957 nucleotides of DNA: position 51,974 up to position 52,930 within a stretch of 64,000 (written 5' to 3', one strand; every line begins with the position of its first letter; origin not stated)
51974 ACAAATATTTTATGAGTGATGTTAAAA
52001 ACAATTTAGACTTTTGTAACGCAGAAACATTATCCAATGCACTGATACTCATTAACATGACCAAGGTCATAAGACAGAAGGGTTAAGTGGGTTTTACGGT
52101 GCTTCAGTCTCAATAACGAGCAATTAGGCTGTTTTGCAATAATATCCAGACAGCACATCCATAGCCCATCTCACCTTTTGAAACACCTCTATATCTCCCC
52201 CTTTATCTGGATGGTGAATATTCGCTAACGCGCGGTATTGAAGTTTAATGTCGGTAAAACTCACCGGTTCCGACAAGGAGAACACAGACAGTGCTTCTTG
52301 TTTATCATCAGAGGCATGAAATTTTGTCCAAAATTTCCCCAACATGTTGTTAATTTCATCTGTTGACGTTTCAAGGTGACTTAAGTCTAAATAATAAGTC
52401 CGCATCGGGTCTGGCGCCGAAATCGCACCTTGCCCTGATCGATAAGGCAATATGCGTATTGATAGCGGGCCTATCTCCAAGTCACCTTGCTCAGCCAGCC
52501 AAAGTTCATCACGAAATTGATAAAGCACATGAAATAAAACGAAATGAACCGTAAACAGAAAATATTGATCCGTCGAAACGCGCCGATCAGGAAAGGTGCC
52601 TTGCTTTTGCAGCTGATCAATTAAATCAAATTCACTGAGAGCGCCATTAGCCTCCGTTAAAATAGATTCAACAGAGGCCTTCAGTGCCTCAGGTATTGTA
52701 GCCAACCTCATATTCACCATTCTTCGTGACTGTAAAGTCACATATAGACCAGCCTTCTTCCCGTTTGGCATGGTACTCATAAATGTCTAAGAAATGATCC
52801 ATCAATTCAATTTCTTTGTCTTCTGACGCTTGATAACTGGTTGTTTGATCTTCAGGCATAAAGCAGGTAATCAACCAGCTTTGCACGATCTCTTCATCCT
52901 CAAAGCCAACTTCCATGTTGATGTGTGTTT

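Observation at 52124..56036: Translationally coupled operon: secreted poly-acidic cupredoxin, receptor Ser/Thr kinase, small protein, DnaJ-like protein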

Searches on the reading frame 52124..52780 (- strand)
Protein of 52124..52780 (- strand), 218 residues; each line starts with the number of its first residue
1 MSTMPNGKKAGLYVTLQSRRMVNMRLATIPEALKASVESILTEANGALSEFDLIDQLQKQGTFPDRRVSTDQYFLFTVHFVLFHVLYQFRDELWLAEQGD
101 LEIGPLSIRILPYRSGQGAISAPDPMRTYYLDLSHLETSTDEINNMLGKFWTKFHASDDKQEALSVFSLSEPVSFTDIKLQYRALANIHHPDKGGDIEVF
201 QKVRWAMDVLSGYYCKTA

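Call 3: search_protein_families(library=pfam, proteins=[window:52124-52780:-], max_evalue=0.1)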
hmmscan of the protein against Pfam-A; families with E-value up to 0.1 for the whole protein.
window:52124-52780:- (218 aa): 2 families
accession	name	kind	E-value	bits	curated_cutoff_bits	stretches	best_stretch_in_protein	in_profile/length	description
PF12339.13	DNAJ_related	-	5.3e-32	111.1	25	1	32-154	2-127/127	DNA-J related protein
PF00226.36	DnaJ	-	9.2e-06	26.1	27.8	1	167-211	6-54/63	DnaJ domain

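Call 4: search_protein_families(library=ncbifam, proteins=[window:52124-52780:-], max_evalue=0.1)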
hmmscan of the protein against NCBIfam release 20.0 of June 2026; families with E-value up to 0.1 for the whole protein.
window:52124-52780:- (218 aa): 2 families
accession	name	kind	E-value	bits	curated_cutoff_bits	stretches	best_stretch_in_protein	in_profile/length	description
NF006948.0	PRK09430.1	equivalog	0.011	15.4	162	1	153-193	192-232/267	co-chaperone DjlA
TIGR02349.1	DnaJ_bact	equivalog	0.022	14.2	377.2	1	174-211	13-54/354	molecular chaperone DnaJ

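Call 24: find_homologous_proteins(query=window:52124-52711:-)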
Query window:52124-52711:- (195 aa): 15 proteins with E <= 0.001 among 78 candidates.
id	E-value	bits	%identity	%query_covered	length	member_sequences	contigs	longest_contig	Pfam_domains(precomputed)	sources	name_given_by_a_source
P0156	1.8e-126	437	100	100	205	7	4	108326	PF12339.14,PF00226.37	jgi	jgi:hypothetical protein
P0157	4.5e-37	146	45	91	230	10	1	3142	PF12339.14,PF00226.37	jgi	-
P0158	5.8e-36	142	42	93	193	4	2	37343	PF12339.14,PF00226.37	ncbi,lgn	-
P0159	1.5e-33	134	43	92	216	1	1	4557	PF12339.14,PF00226.37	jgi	jgi:hypothetical protein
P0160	6.3e-32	129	42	91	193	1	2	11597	PF12339.14,PF00226.37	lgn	-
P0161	6.9e-30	122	41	94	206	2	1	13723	PF12339.14,PF00226.37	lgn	-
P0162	9.1e-29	119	39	93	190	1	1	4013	PF12339.14,PF00226.37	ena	-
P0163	5.7e-25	106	39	90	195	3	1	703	PF12339.14,PF00226.37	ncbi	-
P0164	2.3e-24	104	37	92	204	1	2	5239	PF12339.14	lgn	-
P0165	7.1e-23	99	34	84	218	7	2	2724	PF12339.14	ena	-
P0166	4.0e-21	94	33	95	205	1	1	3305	PF12339.14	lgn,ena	-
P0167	2.2e-18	85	34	88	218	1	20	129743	PF12339.14,PF00226.37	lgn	-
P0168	4.5e-18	84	34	93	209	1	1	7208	PF12339.14,PF00226.37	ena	-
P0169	9.8e-17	79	35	86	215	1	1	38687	PF12339.14,PF00226.37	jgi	-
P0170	2.7e-13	68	31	86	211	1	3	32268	PF12339.14,PF00226.37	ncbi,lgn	ncbi:MAG: DNA-J related domain-containing protein [Glaciecola sp.]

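Call 25: find_encoding_contigs(protein=P0158, flank=6000, max_places=2)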
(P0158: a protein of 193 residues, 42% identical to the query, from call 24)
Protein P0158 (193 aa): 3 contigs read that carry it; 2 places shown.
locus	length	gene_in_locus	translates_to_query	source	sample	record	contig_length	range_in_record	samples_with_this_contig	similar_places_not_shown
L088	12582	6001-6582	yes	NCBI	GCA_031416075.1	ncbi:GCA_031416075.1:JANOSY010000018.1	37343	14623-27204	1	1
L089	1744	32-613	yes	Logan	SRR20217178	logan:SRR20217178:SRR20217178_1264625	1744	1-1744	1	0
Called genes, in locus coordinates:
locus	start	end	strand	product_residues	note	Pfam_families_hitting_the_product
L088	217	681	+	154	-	PF01402:RHH_1, PF08753:NikR_C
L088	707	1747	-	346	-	-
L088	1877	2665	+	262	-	PF10670:DUF4198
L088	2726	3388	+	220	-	PF27549:HI_1622_C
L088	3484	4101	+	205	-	PF01891:CbiM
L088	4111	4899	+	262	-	PF02361:CbiQ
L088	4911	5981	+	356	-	PF00005:ABC_tran, PF02463:SMC_N (faint), PF13304:AAA_21 (weak)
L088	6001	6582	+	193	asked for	PF12339:DNAJ_related, PF00226:DnaJ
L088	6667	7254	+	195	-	PF04542:Sigma70_r2, PF08281:Sigma70_r4_2, PF04545:Sigma70_r4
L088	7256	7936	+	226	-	PF13490:zf-HC2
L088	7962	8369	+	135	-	-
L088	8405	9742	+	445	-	PF00515:TPR_1 (faint), PF07719:TPR_2 (faint), PF13424:TPR_12 (faint), PF13432:TPR_16 (weak), PF10082:BBP2_2 (weak)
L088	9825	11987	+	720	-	PF08497:Radical_SAM_N, PF04055:Radical_SAM, PF11842:DUF3362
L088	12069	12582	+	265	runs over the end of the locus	PF01925:TauE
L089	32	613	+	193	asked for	PF12339:DNAJ_related, PF00226:DnaJ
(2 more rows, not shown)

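Call 26: find_encoding_contigs(protein=P0167, flank=6000, max_places=2)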
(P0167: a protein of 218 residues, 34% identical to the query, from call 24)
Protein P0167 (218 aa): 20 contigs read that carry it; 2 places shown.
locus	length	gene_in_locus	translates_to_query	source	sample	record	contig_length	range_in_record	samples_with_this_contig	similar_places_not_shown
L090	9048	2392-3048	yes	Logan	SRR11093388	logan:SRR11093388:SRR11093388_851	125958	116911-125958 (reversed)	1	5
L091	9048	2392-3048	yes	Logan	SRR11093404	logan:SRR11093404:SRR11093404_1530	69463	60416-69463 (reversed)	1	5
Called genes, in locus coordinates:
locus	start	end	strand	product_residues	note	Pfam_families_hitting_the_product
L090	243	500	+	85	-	PF00076:RRM_1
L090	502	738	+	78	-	PF09905:VF530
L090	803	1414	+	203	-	PF01613:Flavin_Reduct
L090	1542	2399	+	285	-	PF01163:RIO1, PF01636:APH (faint)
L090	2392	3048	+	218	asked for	PF12339:DNAJ_related, PF00226:DnaJ (weak)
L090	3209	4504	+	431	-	PF01321:Creatinase_N, PF00557:Peptidase_M24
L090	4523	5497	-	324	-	-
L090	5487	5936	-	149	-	PF03965:Penicillinase_R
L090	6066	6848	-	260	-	PF05359:DUF748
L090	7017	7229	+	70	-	-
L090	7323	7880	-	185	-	PF04972:BON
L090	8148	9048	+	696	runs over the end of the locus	PF07715:Plug, PF00593:TonB_dep_Rec_b-barrel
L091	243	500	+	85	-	PF00076:RRM_1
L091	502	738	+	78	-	PF09905:VF530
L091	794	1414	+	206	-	PF01613:Flavin_Reduct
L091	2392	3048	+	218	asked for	PF12339:DNAJ_related, PF00226:DnaJ (weak)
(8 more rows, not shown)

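Call 27: find_encoding_contigs(protein=P0170, flank=6000, max_places=2)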
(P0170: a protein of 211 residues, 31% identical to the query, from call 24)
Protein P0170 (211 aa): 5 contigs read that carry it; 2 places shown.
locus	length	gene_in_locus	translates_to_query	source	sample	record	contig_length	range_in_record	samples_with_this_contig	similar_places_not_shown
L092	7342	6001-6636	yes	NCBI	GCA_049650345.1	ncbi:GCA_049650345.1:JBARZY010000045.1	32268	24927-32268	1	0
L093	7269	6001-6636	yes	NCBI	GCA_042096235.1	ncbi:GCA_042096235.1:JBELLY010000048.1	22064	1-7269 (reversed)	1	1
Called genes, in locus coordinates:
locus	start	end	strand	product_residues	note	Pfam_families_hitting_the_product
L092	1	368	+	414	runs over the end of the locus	PF07690:MFS_1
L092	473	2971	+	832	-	PF00933:Glyco_hydro_3, PF01915:Glyco_hydro_3_C, PF18559:Exop_C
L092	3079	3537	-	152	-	-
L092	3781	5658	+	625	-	PF17900:Peptidase_M1_N, PF01433:Peptidase_M1, PF09127:Leuk-A4-hydro_C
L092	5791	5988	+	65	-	-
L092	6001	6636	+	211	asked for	PF12339:DNAJ_related, PF00226:DnaJ (faint)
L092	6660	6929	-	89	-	-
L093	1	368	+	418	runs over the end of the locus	PF07690:MFS_1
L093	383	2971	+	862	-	PF00933:Glyco_hydro_3, PF01915:Glyco_hydro_3_C, PF18559:Exop_C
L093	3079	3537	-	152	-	-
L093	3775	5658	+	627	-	PF17900:Peptidase_M1_N, PF01433:Peptidase_M1, PF09127:Leuk-A4-hydro_C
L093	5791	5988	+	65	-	-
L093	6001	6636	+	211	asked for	PF12339:DNAJ_related, PF00226:DnaJ (faint)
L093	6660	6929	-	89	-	-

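Call 31: find_encoding_contigs(protein=P0157, flank=4000, max_places=3)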
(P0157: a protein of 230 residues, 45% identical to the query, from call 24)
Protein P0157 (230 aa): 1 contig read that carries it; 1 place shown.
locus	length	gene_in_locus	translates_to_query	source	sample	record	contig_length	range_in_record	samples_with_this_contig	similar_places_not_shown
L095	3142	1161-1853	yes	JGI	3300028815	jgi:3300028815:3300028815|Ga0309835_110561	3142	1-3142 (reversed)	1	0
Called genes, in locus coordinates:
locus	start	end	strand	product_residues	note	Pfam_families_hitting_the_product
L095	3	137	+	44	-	?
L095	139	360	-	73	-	-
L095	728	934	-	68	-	PF00313:CSD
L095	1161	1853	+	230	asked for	PF12339:DNAJ_related, PF00226:DnaJ (weak)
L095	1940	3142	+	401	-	?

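Call 41: find_encoding_contigs(protein=P0156, flank=6000, max_places=4)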
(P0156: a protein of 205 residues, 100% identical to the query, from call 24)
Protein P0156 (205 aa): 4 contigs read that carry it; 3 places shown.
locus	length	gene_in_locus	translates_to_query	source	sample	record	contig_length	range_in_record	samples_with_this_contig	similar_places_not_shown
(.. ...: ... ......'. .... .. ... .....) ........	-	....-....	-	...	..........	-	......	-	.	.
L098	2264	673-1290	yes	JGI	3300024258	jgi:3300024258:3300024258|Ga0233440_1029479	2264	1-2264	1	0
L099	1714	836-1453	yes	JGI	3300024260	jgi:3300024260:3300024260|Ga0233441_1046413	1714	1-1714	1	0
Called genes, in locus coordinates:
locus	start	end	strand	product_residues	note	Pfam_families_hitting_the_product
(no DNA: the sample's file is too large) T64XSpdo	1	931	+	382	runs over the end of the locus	PF00072:Response_reg, PF00512:HisKA, PF02518:HATPase_c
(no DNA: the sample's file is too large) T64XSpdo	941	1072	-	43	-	-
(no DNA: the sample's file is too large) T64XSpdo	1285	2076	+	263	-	PF01738:DLH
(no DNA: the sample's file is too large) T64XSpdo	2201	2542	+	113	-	PF08238:Sel1 (faint)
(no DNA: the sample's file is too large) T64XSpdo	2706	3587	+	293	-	PF13620:CarboxypepD_reg (weak)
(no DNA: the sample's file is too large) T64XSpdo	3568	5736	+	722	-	PF14827:dCache_3, PF00069:Pkinase, PF07714:PK_Tyr_Ser-Thr, PF03109:ABC1 (weak)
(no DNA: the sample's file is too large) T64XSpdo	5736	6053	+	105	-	-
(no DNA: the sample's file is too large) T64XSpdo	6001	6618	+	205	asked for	PF12339:DNAJ_related, PF00226:DnaJ (weak)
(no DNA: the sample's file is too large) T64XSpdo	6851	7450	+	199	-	PF04055:Radical_SAM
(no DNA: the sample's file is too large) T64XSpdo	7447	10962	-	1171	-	PF11127:YgaP-like_TM, PF00989:PAS, PF13426:PAS_9, PF00989:PAS, PF13426:PAS_9, PF00512:HisKA, PF02518:HATPase_c, PF00072:Response_reg, +4 more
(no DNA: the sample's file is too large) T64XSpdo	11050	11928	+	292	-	PF08238:Sel1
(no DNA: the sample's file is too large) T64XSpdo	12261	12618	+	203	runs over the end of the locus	PF08761:dUTPase_2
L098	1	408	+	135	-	?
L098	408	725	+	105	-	-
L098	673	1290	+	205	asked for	PF12339:DNAJ_related, PF00226:DnaJ (weak)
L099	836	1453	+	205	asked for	PF12339:DNAJ_related, PF00226:DnaJ (weak)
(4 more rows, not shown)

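Call 51: search_protein_families(library=padloc, proteins=[window:52124-52711:-], max_evalue=0.01)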
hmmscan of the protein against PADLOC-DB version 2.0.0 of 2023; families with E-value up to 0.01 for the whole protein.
window:52124-52711:- (195 aa): 0 families

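Call 61: find_encoding_contigs(protein=P0161, flank=5000, max_places=2)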
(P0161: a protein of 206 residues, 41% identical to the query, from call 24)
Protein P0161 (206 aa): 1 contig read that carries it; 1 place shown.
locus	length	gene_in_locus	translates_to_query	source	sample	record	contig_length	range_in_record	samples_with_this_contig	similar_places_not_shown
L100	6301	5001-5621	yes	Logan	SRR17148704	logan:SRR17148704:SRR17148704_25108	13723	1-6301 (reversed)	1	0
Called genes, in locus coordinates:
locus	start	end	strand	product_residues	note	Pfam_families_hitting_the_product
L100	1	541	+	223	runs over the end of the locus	PF13386:DsbD_2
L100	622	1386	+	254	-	PF00027:cNMP_binding, PF13545:HTH_Crp_2, PF00325:Crp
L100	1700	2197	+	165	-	-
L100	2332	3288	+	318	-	PF01171:ATP_bind_3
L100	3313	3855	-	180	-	-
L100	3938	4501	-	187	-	PF03449:GreA_GreB_N, PF01272:GreA_GreB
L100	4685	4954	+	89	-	-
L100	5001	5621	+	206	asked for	PF12339:DNAJ_related, PF00226:DnaJ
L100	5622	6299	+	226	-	?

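Call 62: search_protein_families(library=pfam, proteins=[L095:1940-3142:+, L090:1542-2399:+, L092:5791-5988:+], max_evalue=0.01)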
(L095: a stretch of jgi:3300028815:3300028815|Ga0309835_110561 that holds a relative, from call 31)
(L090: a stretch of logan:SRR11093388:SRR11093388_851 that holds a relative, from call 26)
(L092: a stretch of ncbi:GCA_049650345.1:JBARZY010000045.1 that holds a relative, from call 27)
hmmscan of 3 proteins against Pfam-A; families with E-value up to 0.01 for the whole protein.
L095:1940-3142:+ (401 aa): 3 families
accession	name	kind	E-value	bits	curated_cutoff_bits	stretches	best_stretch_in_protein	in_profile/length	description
PF08497.15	Radical_SAM_N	-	4.7e-139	463.2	25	1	24-370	2-301/301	Radical SAM N-terminal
PF02310.24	B12-binding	-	0.0016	18.7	32.1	0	44-74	4-34/121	B12 binding domain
PF04055.27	Radical_SAM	-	0.0037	17.9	29.5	0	371-391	1-22/166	Radical SAM superfamily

L090:1542-2399:+ (285 aa): 4 families
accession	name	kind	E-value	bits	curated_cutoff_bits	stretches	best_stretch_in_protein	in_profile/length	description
PF01163.29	RIO1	-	4.3e-41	141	22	1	31-219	2-180/187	RIO domain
PF01636.29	APH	-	1.5e-05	25.3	23.2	1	163-190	169-198/239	Phosphotransferase enzyme family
PF19974.5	TCAD9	-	0.00075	19.2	40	1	48-185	243-320/429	Ternary complex associated domain 9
PF17667.7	Pkinase_fungal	-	0.0057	15.9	24.1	1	47-194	216-344/387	Fungal protein kinase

L092:5791-5988:+ (65 aa): 0 families

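Call 72: search_solved_structures(query=window:52124-52711:-, max_evalue=1)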
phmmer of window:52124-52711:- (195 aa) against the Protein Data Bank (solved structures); distinct sequences matched with E-value up to 1: 29.
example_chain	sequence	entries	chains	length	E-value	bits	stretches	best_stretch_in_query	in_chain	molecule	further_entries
2guz_A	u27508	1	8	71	0.045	16.9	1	135-187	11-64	Mitochondrial import inner membrane translocase subunit TIM14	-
8iuf_E6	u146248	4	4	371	0.086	15.9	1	132-183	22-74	NDUEG6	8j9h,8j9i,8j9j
9m26_A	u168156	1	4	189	0.1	15.7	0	85-143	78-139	Cytoplasmic chaperone TorD family protein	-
8eod_A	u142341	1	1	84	0.24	14.5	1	143-188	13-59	Protein SIS1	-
6d6x_A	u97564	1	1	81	0.25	14.4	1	144-188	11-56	Type II HSP40 co-chaperone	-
2och_A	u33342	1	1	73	0.26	14.4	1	144-189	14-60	Hypothetical protein dnj-12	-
4rwu_A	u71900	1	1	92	0.32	14.1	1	144-188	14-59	Protein SIS1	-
9mc2_A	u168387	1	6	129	0.34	14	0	147-178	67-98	Microtubule-associated protein tau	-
2ctp_A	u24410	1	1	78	0.4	13.8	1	141-189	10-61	DnaJ homolog subfamily B member 12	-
2m6y_A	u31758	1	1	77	0.4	13.8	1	148-189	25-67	DnaJ homolog subfamily A member 1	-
2lo1_A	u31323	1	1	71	0.41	13.7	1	150-189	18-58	DnaJ homolog subfamily A member 1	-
2cug_A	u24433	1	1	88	0.45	13.6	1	142-188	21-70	mKIAA0962 protein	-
2n04_A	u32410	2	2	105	0.56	13.3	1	140-174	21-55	DnaJ homolog subfamily C member 5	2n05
2ctw_A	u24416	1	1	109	0.59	13.2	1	140-174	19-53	DnaJ homolog subfamily C member 5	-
7pqc_O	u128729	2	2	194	0.61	13.2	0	143-178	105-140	Isoform Tau-F of Microtubule-associated protein tau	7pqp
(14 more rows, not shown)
